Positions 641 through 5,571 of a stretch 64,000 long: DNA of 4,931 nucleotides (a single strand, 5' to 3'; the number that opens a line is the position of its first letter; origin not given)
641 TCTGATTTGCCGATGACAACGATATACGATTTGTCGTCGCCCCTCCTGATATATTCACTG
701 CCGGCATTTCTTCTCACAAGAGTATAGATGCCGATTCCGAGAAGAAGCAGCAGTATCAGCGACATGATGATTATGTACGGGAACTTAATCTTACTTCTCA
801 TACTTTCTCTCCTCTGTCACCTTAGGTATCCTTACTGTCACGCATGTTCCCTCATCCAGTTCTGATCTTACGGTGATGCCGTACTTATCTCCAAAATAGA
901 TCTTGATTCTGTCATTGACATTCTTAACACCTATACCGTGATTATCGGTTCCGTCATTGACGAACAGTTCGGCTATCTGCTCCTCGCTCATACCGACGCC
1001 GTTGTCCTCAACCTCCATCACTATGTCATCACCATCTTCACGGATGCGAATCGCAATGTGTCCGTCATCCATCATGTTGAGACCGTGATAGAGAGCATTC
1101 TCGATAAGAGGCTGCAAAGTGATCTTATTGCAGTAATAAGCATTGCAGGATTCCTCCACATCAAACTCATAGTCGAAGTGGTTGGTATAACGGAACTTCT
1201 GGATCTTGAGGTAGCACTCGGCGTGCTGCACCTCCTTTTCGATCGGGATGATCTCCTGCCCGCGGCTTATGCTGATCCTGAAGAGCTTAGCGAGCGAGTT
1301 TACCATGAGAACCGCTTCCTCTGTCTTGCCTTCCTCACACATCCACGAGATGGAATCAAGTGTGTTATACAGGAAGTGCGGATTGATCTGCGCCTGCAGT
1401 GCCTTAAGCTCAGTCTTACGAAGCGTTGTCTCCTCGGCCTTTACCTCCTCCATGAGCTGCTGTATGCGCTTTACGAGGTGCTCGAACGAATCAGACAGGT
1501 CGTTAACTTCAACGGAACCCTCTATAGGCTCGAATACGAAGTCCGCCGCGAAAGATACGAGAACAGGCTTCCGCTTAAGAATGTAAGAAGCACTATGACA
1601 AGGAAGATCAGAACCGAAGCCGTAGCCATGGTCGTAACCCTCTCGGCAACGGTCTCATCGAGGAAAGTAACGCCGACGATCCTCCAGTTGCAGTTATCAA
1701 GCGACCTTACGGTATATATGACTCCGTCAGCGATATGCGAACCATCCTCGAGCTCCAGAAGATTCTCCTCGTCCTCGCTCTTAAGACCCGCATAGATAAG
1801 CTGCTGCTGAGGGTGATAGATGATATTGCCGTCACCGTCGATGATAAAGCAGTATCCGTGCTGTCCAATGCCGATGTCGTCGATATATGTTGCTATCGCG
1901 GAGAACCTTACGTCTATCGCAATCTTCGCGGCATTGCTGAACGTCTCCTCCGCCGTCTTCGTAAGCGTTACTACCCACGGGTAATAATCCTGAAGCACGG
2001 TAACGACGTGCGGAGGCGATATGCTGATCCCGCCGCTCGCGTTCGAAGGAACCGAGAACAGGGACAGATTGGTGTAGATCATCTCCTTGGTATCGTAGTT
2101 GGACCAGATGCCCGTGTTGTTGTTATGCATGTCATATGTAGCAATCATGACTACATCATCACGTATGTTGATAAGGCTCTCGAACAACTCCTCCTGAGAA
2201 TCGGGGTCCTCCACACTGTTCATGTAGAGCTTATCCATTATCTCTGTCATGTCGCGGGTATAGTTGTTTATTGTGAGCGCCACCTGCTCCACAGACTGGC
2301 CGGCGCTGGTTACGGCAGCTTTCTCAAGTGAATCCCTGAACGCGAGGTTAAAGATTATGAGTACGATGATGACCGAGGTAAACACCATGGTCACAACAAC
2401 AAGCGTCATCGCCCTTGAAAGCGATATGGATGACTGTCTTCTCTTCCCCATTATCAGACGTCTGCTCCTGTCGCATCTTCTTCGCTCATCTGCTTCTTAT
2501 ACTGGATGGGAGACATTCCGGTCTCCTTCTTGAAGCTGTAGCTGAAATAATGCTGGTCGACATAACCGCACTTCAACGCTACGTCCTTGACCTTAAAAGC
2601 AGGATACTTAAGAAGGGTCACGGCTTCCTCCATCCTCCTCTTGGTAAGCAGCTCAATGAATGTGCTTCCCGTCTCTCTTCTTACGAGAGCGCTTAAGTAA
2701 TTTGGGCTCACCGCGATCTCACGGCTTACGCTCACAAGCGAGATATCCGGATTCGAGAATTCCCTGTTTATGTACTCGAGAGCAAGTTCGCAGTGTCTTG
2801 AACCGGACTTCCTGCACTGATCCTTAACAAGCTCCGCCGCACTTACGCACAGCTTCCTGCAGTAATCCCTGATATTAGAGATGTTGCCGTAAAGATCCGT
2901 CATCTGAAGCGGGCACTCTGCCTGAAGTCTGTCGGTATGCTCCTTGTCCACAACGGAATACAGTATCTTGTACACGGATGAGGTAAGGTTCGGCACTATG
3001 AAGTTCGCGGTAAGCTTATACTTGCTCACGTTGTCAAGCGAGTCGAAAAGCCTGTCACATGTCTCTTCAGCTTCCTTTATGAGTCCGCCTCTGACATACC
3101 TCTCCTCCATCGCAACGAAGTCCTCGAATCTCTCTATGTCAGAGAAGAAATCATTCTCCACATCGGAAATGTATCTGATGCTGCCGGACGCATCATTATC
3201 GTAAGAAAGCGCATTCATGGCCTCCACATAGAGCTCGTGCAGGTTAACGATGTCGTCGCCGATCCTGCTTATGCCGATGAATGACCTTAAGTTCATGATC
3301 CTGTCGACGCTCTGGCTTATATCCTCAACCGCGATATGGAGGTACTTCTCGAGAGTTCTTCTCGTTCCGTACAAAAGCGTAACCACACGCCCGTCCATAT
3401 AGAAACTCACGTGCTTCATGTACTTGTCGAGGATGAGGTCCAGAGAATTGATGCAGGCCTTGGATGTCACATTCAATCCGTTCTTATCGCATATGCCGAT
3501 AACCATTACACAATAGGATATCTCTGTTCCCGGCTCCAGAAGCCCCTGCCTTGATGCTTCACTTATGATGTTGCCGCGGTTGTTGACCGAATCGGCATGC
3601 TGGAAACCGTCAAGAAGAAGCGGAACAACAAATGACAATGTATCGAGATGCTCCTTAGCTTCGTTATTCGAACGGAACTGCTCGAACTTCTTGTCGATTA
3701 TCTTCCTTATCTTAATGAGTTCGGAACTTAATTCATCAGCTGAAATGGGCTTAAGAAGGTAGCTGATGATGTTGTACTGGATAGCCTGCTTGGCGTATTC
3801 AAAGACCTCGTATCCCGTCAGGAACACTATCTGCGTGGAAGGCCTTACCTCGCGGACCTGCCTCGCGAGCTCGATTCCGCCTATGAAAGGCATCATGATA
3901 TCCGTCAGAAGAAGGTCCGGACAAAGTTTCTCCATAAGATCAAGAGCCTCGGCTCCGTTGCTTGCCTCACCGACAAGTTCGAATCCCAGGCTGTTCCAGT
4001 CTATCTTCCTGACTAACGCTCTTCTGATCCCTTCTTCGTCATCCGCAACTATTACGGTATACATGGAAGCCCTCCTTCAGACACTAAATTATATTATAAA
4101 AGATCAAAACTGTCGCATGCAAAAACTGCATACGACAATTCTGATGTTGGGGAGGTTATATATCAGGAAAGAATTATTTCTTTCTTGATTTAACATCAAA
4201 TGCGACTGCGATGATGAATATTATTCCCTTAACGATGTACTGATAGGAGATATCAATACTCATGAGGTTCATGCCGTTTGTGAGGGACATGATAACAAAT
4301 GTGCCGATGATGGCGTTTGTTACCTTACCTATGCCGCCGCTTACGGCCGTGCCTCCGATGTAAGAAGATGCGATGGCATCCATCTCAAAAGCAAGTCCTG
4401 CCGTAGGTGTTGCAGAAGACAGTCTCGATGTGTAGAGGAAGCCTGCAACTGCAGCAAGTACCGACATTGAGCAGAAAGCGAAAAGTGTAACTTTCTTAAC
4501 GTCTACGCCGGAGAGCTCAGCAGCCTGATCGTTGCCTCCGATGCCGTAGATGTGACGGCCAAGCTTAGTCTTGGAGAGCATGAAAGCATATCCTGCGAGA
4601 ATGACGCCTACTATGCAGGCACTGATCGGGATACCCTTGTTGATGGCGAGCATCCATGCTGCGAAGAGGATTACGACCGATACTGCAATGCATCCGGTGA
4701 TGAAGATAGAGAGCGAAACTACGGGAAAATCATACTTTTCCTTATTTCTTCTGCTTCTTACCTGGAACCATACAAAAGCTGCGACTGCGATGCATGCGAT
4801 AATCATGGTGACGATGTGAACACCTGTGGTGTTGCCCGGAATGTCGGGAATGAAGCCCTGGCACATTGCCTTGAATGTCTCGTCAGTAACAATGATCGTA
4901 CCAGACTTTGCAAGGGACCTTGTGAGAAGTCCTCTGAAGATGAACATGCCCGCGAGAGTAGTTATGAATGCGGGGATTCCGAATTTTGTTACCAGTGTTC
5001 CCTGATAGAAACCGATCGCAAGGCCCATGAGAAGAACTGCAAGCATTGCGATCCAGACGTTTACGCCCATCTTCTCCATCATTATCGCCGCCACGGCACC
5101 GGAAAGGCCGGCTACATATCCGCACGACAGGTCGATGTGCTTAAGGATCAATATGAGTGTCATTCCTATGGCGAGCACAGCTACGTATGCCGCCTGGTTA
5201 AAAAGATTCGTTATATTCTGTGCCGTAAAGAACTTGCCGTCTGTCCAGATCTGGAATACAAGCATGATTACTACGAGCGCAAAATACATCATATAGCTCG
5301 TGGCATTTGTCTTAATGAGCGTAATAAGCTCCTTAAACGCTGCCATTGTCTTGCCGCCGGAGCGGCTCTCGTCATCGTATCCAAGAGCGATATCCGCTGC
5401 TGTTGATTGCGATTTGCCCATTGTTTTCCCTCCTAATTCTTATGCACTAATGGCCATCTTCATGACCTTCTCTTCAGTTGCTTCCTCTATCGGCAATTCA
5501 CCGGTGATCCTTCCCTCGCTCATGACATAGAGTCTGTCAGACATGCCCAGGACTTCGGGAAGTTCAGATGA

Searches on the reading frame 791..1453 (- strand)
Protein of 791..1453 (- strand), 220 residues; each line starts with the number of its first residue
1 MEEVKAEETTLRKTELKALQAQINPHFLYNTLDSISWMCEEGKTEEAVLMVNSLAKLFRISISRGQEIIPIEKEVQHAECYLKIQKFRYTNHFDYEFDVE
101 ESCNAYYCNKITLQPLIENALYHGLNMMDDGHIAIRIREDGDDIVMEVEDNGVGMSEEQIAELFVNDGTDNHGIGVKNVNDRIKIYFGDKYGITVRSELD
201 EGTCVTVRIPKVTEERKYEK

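Call 37: search_protein_families(library=pfam, proteins=[window:791-1453:-])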
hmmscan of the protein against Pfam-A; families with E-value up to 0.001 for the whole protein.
window:791-1453:- (220 aa): 3 families
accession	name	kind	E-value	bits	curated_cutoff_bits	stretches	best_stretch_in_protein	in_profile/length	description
PF06580.19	His_kinase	-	1.5e-28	99.3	25.2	1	14-93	1-81/81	Histidine kinase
PF02518.31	HATPase_c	-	3.2e-15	57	26.4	1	113-211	10-109/111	Histidine kinase-, DNA gyrase B-, and HSP90-like ATPase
PF14501.12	HATPase_c_5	-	0.00022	21.5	22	1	116-189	13-85/102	GHKL domain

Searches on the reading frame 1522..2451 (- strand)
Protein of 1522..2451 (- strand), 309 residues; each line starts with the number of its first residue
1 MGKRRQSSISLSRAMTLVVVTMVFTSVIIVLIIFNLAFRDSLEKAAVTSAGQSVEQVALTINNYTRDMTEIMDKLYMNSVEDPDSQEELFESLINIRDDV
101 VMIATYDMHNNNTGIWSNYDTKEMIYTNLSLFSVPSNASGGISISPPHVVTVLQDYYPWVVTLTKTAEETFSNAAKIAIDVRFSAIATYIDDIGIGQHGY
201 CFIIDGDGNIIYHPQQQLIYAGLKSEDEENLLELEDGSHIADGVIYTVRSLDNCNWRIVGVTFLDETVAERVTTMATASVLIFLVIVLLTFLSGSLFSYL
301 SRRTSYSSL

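Call 37: search_protein_families(library=pfam, proteins=[window:1522-2451:-])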
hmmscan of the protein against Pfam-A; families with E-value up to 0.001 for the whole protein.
window:1522-2451:- (309 aa): 2 families
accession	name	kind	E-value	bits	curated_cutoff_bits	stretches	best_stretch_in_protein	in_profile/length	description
PF02743.24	dCache_1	-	4.7e-11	43.1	45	1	54-260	15-239/240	Cache domain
PF08269.17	dCache_2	-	1.7e-05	24.6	26.5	1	182-219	191-228/298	Cache domain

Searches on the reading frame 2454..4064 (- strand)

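Call 37: search_protein_families(library=pfam, proteins=[window:2454-4064:-])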
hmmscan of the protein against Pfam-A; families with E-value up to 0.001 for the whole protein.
window:2454-4064:- (536 aa): 3 families
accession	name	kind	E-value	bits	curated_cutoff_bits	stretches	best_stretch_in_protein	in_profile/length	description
PF00072.30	Response_reg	-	2.4e-23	82.9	30.2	1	4-114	1-108/111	Response regulator receiver domain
PF12833.13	HTH_18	-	1e-20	74.2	33.6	1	447-525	2-80/80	Helix-turn-helix domain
PF00165.29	HTH_AraC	-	6.2e-16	58.5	26.6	1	490-522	9-40/42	Bacterial regulatory helix-turn-helix proteins, AraC family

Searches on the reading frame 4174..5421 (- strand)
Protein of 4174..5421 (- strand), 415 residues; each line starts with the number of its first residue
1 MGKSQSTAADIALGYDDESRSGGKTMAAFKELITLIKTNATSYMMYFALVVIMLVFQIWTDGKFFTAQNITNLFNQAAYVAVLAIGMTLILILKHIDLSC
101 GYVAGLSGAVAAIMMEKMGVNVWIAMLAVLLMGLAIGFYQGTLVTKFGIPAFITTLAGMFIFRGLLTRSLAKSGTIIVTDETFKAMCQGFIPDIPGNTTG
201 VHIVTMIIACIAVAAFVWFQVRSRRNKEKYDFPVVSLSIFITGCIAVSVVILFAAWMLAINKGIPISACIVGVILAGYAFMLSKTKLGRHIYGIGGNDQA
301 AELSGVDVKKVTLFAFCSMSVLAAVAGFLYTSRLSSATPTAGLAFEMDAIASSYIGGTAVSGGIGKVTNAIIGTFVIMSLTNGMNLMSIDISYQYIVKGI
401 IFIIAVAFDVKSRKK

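Call 37: search_protein_families(library=pfam, proteins=[window:4174-5421:-])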
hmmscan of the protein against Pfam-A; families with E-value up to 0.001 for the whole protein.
window:4174-5421:- (415 aa): 1 family
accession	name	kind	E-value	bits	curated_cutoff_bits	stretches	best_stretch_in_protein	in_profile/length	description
PF02653.21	BPD_transp_2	-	4.6e-32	111.7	26.8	1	69-406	1-269/269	Branched-chain amino acid transport system / permease component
